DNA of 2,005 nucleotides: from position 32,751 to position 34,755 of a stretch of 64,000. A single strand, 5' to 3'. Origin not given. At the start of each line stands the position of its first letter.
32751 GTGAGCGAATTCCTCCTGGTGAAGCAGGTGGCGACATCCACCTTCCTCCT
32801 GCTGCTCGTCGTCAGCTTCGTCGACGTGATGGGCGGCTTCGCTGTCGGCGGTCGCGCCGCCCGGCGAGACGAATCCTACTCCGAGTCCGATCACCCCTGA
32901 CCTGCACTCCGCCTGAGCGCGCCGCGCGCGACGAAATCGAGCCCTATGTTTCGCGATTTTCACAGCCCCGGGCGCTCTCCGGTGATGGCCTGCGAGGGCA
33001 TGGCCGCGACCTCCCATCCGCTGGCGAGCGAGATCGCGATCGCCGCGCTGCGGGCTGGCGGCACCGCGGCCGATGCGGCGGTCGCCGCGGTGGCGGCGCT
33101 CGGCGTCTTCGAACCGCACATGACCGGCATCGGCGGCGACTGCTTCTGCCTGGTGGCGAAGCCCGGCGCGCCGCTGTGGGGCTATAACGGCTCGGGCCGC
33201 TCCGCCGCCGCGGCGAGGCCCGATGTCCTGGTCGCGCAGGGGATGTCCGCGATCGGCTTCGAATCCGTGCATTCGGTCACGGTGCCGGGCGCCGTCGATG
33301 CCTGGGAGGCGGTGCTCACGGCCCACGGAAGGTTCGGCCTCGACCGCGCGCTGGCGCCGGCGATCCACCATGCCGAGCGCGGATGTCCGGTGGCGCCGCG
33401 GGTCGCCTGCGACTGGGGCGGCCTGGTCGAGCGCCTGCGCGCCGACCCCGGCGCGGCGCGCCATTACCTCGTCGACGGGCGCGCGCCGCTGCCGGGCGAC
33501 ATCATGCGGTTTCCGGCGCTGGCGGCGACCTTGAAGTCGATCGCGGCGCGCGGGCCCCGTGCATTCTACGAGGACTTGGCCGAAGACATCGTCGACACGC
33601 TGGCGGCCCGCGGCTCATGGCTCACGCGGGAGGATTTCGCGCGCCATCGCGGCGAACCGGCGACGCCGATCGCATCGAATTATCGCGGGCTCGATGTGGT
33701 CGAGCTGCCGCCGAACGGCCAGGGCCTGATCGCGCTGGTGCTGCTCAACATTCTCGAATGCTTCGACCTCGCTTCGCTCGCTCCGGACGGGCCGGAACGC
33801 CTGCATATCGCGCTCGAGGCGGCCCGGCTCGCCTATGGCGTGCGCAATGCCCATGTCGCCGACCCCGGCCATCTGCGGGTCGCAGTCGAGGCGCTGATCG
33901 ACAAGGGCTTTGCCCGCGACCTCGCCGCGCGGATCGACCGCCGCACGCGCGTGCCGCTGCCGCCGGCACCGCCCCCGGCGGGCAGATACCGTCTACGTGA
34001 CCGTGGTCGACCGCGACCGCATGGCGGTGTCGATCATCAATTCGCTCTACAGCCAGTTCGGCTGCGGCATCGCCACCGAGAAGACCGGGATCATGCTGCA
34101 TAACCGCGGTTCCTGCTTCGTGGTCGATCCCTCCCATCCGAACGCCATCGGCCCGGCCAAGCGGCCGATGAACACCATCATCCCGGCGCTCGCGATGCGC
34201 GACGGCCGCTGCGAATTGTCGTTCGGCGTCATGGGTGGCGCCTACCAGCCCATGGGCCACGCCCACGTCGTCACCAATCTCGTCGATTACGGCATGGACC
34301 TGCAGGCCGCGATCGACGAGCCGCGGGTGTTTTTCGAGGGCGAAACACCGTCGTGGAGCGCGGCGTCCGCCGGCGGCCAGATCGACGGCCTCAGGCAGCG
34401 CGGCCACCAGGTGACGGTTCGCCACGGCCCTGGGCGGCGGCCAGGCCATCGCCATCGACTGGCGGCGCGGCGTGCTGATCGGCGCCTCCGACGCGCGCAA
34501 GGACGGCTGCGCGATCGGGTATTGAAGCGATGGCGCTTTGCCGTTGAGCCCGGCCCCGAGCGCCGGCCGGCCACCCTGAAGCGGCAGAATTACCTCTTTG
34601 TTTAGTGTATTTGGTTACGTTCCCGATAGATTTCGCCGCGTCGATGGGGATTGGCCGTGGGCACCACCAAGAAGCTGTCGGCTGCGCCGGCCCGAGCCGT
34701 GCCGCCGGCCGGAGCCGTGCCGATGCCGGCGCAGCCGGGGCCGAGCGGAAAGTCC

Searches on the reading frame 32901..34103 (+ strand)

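Call 19: search_protein_families(library=pfam, proteins=[window:32901-34103:+], max_evalue=0.001)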
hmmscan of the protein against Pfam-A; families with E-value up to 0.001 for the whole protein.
window:32901-34103:+ (400 aa): 1 family
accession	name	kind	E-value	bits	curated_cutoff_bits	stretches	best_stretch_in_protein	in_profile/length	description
PF01019.26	G_glu_transpept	-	6.8e-75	253.2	27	1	49-352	3-312/512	Gamma-glutamyltranspeptidase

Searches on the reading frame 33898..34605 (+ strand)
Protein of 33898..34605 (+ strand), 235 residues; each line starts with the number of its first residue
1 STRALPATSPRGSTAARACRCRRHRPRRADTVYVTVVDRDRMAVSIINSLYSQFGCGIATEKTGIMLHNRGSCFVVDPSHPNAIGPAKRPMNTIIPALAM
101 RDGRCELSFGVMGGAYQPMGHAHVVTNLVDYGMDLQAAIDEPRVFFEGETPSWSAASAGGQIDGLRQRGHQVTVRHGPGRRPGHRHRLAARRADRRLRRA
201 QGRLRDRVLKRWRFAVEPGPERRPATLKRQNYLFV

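Call 19: search_protein_families(library=pfam, proteins=[window:33898-34605:+], max_evalue=0.001)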
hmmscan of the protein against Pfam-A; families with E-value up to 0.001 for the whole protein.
window:33898-34605:+ (235 aa): 1 family
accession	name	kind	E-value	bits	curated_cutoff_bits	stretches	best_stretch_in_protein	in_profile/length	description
PF01019.26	G_glu_transpept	-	1.7e-39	136.4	27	1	24-177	322-485/512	Gamma-glutamyltranspeptidase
